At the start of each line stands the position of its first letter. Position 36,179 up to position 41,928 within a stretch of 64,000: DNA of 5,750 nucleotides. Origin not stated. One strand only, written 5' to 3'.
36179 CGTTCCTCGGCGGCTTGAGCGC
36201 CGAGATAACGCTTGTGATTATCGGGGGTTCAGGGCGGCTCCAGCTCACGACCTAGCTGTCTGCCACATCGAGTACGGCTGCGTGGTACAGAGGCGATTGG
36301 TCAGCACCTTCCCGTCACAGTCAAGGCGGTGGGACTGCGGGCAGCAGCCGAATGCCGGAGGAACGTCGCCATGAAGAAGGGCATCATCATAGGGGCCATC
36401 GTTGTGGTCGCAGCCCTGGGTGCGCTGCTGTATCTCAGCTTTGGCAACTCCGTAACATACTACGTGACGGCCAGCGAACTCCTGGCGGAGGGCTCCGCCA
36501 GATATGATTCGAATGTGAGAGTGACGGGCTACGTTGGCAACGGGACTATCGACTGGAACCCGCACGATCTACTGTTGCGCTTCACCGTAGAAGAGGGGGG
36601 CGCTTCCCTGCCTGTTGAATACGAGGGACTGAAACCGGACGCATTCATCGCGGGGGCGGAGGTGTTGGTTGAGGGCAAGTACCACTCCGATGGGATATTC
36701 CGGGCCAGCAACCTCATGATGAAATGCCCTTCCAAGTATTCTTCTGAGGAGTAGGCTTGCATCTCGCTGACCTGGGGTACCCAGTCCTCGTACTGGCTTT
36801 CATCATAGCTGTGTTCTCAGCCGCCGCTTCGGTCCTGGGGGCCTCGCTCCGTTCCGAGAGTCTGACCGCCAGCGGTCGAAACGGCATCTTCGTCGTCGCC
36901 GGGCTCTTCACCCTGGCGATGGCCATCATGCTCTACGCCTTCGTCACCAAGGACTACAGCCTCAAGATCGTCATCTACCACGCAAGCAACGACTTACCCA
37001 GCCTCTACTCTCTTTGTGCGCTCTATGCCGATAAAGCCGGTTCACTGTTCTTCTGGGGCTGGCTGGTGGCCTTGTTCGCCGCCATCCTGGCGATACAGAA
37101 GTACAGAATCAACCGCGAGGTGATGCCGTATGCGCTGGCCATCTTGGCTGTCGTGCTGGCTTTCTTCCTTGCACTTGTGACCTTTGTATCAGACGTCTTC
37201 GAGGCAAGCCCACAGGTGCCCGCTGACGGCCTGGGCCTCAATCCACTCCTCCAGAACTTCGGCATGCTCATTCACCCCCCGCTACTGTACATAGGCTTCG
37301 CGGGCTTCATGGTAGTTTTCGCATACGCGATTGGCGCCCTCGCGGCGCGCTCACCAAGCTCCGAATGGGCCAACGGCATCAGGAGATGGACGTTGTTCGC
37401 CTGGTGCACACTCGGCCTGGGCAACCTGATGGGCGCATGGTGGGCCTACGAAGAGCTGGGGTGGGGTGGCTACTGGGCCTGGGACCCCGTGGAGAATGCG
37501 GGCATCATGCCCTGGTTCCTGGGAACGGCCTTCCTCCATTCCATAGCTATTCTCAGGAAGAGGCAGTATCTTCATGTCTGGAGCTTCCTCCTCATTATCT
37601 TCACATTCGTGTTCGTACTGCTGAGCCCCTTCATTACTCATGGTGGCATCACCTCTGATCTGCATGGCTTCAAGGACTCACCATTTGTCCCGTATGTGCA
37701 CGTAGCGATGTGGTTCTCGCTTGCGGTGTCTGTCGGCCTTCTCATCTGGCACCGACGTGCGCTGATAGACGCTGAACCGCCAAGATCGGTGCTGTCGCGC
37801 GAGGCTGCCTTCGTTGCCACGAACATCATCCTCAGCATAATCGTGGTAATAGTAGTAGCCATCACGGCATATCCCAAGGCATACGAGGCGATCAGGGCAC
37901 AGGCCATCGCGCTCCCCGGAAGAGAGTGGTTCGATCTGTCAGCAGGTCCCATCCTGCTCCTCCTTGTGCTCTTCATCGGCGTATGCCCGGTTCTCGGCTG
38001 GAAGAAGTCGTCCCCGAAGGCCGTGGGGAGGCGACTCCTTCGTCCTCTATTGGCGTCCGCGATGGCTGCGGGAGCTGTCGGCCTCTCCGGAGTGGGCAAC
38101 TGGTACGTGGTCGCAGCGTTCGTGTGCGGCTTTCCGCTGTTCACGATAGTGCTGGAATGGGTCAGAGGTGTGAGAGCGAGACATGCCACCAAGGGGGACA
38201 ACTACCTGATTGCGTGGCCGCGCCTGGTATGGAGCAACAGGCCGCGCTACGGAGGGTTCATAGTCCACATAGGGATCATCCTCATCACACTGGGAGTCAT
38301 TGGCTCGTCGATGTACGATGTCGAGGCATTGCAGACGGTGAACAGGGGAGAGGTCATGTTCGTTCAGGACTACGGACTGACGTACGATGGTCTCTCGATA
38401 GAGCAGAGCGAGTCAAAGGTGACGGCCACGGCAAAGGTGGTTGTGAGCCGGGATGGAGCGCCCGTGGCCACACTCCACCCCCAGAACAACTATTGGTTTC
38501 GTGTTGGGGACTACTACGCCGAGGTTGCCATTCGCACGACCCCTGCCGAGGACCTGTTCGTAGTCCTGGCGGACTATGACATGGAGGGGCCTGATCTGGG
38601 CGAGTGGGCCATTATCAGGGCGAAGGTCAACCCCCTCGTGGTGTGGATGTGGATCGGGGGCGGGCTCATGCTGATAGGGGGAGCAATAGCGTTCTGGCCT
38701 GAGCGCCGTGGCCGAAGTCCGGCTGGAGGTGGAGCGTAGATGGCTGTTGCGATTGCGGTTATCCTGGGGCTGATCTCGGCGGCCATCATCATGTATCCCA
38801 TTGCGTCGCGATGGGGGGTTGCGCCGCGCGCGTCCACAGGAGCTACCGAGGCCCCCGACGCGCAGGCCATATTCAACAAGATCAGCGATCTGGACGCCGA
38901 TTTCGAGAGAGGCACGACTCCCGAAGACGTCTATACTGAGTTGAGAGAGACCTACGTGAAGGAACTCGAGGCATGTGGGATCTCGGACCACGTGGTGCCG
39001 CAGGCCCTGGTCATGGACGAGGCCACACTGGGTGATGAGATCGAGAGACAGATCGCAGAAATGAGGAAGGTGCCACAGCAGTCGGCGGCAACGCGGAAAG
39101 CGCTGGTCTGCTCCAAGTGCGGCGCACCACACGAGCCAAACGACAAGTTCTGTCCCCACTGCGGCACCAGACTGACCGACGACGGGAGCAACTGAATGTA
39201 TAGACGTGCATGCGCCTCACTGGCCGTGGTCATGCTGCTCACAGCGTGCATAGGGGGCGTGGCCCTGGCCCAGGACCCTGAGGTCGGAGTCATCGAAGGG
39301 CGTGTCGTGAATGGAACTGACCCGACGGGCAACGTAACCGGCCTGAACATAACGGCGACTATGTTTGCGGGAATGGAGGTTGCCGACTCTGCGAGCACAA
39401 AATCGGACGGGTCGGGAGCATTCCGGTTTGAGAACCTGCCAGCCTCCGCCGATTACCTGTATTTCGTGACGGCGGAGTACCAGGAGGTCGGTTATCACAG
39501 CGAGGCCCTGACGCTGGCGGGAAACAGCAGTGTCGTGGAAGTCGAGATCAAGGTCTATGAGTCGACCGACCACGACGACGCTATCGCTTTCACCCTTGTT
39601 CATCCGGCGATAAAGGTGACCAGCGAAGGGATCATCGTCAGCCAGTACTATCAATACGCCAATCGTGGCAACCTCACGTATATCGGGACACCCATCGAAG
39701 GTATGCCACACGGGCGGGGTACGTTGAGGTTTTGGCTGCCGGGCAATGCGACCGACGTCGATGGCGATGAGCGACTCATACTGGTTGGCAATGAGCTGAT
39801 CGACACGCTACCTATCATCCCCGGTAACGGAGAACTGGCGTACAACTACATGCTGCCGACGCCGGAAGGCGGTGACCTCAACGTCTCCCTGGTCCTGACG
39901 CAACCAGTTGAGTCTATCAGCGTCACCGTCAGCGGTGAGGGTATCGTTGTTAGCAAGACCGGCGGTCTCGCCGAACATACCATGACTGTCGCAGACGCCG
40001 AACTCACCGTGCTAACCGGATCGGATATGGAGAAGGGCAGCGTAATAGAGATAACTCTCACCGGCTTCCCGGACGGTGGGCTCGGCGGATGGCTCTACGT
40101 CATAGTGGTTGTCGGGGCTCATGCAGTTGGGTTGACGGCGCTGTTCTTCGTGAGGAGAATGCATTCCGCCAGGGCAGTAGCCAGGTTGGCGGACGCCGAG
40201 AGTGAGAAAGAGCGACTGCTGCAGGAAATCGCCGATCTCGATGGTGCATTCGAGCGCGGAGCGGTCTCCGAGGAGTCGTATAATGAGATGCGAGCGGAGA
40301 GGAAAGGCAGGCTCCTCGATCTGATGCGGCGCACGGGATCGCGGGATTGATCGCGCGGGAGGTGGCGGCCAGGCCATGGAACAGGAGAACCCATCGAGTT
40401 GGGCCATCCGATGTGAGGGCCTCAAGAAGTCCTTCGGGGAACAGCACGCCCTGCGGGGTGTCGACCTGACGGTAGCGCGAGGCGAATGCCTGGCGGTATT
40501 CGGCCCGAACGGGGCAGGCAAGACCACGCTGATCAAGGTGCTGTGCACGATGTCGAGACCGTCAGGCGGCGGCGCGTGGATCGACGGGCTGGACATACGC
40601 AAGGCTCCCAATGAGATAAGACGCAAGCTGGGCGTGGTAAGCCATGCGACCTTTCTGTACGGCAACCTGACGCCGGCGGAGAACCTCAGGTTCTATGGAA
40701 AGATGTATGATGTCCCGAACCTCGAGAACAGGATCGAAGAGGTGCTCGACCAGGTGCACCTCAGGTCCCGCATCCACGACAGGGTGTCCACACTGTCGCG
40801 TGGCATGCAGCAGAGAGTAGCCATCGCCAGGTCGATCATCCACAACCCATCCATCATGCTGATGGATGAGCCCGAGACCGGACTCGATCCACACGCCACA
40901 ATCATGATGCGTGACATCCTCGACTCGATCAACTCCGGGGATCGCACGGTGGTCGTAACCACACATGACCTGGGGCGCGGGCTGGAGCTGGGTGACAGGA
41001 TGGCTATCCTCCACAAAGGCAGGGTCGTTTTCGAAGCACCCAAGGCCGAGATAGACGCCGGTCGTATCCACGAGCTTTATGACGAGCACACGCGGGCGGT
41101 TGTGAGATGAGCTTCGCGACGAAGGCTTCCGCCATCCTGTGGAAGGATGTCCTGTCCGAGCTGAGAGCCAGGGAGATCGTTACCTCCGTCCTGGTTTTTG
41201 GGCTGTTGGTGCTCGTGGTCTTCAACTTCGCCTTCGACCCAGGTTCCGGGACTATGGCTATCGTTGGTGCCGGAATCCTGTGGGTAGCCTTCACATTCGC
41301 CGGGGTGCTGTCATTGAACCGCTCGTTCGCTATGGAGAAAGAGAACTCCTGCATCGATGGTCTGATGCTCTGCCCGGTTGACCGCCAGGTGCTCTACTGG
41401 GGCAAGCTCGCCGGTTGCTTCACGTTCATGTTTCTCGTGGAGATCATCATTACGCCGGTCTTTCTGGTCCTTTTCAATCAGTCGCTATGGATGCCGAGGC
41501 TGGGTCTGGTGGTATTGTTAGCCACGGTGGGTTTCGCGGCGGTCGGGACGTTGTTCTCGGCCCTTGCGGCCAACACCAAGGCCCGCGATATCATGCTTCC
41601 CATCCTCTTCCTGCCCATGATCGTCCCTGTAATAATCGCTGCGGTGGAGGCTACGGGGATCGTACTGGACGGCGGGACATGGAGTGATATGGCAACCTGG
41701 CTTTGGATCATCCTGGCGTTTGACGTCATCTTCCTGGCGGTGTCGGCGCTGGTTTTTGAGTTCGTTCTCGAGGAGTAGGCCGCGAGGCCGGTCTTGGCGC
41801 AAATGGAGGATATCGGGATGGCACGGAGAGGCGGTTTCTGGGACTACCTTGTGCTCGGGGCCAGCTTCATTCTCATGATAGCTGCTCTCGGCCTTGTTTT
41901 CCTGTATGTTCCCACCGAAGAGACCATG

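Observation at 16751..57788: ~40-kb self-contained cytochrome island with electron-transfer cytochromes plus their own haem synthesis, maturation and sensing genes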

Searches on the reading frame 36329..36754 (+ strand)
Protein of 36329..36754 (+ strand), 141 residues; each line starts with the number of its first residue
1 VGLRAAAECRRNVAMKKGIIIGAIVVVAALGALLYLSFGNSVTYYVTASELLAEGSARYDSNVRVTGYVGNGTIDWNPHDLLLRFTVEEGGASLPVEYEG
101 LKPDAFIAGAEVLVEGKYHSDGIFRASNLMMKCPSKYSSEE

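Call 5: search_protein_families(library=pfam, proteins=[window:36329-36754:+], max_evalue=0.01)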
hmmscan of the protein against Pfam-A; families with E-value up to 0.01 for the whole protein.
window:36329-36754:+ (141 aa): 1 family
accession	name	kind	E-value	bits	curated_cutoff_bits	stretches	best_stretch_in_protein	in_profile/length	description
PF03100.22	CcmE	-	3.4e-26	91.9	24.6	1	43-139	2-98/99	CcmE domain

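Call 16: search_protein_families(library=ncbifam, proteins=[window:36371-36754:+], max_evalue=0.01)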
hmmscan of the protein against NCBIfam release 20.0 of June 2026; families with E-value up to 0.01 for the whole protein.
window:36371-36754:+ (127 aa): 8 families
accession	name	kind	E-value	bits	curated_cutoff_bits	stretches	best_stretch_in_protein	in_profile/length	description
NF009727.0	PRK13254.1-1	equivalog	2e-21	76.3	126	1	5-126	11-130/144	cytochrome c maturation protein CcmE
NF009731.0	PRK13254.1-5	equivalog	8.1e-18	64.5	152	1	5-123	10-126/155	cytochrome c maturation protein CcmE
NF009729.0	PRK13254.1-3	equivalog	3.1e-17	62.7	171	1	4-123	9-128/155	cytochrome c maturation protein CcmE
NF009730.0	PRK13254.1-4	equivalog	2.3e-15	56.9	310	1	5-124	32-148/165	cytochrome c maturation protein CcmE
NF009728.0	PRK13254.1-2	equivalog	6.1e-13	48.9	221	1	9-124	15-128/153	cytochrome c maturation protein CcmE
NF009638.0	PRK13165.1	equivalog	1.1e-11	44.5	186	1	6-124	12-135/161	cytochrome c maturation protein CcmE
NF009637.0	PRK13159.1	equivalog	2.3e-09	37.5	247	1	6-124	12-128/156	cytochrome c maturation protein CcmE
NF009635.0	PRK13150.1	equivalog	7.8e-08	32.3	264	1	43-125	54-136/159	cytochrome c maturation protein CcmE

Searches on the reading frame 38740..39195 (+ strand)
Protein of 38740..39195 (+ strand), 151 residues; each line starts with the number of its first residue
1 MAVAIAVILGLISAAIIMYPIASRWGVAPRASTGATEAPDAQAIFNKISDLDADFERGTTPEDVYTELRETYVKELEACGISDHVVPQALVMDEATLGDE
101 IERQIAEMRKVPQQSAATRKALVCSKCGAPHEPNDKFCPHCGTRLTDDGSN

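Call 5: search_protein_families(library=pfam, proteins=[window:38740-39195:+], max_evalue=0.01)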
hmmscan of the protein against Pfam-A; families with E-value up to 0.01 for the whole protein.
window:38740-39195:+ (151 aa): 8 families
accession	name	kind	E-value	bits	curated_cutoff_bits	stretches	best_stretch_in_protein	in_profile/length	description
PF13240.11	Zn_Ribbon_1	-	2.8e-09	36.9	25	1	124-145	2-23/23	zinc-ribbon domain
PF13248.11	Zn_ribbon_3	-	1.2e-07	31.3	27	1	123-145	4-26/26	zinc-ribbon domain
PF12773.13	DZR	-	7.7e-06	26.4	27.3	1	124-145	1-22/45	Double zinc ribbon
PF09297.16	Zn_ribbon_NUD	-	0.00025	21.1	24.8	0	120-135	2-17/32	NADH pyrophosphatase zinc ribbon domain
PF17032.10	Zn_ribbon_15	-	0.00027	22.1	28.9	1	116-142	47-73/73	zinc-ribbon family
PF14803.11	Zn_ribbon_Nudix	-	0.00064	20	25.6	0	136-146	1-11/34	Nudix N-terminal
PF12172.15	zf-ChsH2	-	0.0021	18.2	23.2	1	123-143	13-33/37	ChsH2, rubredoxin-like zinc ribbon domain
PF24460.1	DUF7575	-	0.0035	17.1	28.5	1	122-145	4-27/28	Domain of unknown function (DUF7575)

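Call 16: search_protein_families(library=ncbifam, proteins=[window:38740-39195:+], max_evalue=0.01)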
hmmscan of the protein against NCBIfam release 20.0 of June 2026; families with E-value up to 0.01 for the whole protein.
window:38740-39195:+ (151 aa): 2 families
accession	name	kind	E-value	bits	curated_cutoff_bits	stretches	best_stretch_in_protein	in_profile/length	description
NF045510.1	4Cys_prefix_kin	domain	0.0047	17.2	24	0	131-145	12-26/26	4-Cys prefix domain-containing protein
NF005651.0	PRK07418.1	subfamily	0.0062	14.8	942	1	108-145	578-617/617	acetolactate synthase large subunit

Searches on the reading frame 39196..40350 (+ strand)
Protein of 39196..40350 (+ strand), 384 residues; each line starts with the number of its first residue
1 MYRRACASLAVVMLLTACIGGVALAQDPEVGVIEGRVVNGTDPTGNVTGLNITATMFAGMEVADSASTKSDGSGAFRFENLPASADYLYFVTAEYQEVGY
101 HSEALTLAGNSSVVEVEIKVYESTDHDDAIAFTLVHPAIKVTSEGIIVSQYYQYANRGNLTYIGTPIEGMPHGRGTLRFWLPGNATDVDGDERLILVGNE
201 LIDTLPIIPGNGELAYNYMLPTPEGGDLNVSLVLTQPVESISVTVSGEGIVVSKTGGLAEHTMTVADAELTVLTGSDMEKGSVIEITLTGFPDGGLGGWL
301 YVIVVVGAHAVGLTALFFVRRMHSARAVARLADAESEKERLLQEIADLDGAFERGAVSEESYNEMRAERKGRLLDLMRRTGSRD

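Call 5: search_protein_families(library=pfam, proteins=[window:39196-40350:+], max_evalue=0.01)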
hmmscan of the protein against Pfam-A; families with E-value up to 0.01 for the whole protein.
window:39196-40350:+ (384 aa): 1 family
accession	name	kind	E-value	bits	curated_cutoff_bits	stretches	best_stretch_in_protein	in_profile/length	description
PF13620.12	CarboxypepD_reg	-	5.5e-05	23.9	32.3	1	33-102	2-65/82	Carboxypeptidase regulatory-like domain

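Call 16: search_protein_families(library=ncbifam, proteins=[window:39196-40350:+], max_evalue=0.01)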
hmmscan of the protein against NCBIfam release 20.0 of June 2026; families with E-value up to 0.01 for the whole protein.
window:39196-40350:+ (384 aa): 0 families

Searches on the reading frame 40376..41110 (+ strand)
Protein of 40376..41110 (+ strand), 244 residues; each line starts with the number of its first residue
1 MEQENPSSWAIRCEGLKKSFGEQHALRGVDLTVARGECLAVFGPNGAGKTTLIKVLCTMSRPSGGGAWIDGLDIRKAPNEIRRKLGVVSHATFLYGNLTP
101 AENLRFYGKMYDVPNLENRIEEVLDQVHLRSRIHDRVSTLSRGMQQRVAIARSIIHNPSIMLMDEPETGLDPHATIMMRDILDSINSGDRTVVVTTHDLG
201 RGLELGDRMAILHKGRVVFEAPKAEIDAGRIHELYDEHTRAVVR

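Call 5: search_protein_families(library=pfam, proteins=[window:40376-41110:+], max_evalue=0.01)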
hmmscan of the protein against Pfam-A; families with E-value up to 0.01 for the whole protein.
window:40376-41110:+ (244 aa): 8 families
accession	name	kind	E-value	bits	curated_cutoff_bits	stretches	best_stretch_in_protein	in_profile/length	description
PF00005.33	ABC_tran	-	4.2e-32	112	25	1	26-166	1-135/137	ABC transporter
PF13304.12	AAA_21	-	1.4e-14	55.3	27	2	128-199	226-300/304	AAA domain, putative AbiEii toxin, Type IV TA system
PF13175.12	AAA_15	-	9.9e-06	25.8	32.1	0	151-197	322-369/374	AAA ATPase domain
PF13476.12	AAA_23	-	0.0026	18.8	27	1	39-57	22-40/201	AAA domain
PF13401.12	AAA_22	-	0.0032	18.2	27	1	37-165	6-92/130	AAA domain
PF03215.21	Rad17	-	0.007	16.8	23.8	0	25-88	34-96/186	Rad17 P-loop domain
PF13191.12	AAA_16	-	0.008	17.1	32.6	0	34-67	20-54/167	AAA ATPase domain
PF02463.25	SMC_N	-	0.0088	15.9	40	0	38-56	26-44/220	RecF/RecN/SMC N terminal domain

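Call 9: find_encoding_contigs(protein=window:40376-41110:+, flank=10000, max_places=4)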
Protein window:40376-41110:+ (244 aa): 14 contigs read that carry it; 4 places shown.
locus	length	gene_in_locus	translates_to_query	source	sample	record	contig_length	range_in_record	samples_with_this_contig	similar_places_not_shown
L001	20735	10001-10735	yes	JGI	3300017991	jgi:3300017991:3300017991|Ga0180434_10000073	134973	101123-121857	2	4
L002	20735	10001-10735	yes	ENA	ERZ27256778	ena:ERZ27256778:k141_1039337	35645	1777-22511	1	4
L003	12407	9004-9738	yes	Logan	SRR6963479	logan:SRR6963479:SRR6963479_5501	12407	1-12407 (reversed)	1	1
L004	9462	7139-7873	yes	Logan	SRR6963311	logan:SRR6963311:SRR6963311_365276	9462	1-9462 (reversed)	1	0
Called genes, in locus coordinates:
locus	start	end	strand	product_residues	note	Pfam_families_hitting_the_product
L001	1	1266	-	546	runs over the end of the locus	PF13404:HTH_AsnC-type, PF13412:HTH_24 (faint), PF22451:NirdL-like_HTH, PF17805:AsnC_trans_reg2, PF22451:NirdL-like_HTH, PF17805:AsnC_trans_reg2, PF13241:NAD_binding_7, PF14824:Sirohm_synth_M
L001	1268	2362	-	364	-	PF04055:Radical_SAM, PF13186:SPASM (weak)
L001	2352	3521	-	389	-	PF13353:Fer4_12 (weak), PF04055:Radical_SAM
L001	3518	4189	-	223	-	PF00376:MerR, PF12728:HTH_17, PF13411:MerR_1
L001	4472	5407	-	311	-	PF14522:Cytochrome_C7 (faint), PF09699:Paired_CXXCH_1 (faint), PF14537:Cytochrom_c3_2 (faint)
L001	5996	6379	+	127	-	PF03100:CcmE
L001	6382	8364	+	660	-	PF01578:Cytochrom_C_asm, PF16327:CcmF_C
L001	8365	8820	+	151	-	PF12773:DZR (weak), PF13240:Zn_Ribbon_1, PF13248:Zn_ribbon_3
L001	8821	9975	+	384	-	-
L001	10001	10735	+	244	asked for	PF00005:ABC_tran, PF13175:AAA_15 (faint), PF13304:AAA_21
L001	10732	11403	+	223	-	PF03379:CcmB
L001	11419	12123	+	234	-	PF01578:Cytochrom_C_asm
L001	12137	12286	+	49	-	-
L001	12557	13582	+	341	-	PF14522:Cytochrome_C7 (faint), PF14537:Cytochrom_c3_2 (faint), PF09699:Paired_CXXCH_1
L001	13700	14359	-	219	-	PF00072:Response_reg, PF00196:GerE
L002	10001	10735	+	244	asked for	PF00005:ABC_tran, PF13175:AAA_15 (faint), PF13304:AAA_21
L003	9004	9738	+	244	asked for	PF00005:ABC_tran, PF13175:AAA_15 (faint), PF13304:AAA_21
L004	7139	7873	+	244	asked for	PF00005:ABC_tran, PF13175:AAA_15 (faint), PF13304:AAA_21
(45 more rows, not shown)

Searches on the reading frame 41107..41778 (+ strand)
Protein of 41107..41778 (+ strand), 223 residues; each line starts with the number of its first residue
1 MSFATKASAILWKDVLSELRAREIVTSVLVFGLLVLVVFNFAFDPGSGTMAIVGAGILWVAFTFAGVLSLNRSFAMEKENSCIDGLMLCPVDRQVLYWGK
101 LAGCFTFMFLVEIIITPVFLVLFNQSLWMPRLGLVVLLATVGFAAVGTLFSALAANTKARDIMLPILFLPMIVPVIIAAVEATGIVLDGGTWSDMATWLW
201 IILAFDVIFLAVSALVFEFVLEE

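Call 6: search_protein_families(library=pfam, proteins=[window:41107-41778:+], max_evalue=0.01)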
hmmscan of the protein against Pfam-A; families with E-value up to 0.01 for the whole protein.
window:41107-41778:+ (223 aa): 2 families
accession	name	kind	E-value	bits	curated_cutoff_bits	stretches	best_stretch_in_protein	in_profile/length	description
PF03379.19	CcmB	-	1.2e-33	116.8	24.9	1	8-216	2-208/215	CcmB protein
PF12698.13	ABC2_membrane_3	-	0.0014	18.2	31.6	1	51-200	162-304/347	ABC-2 family transporter protein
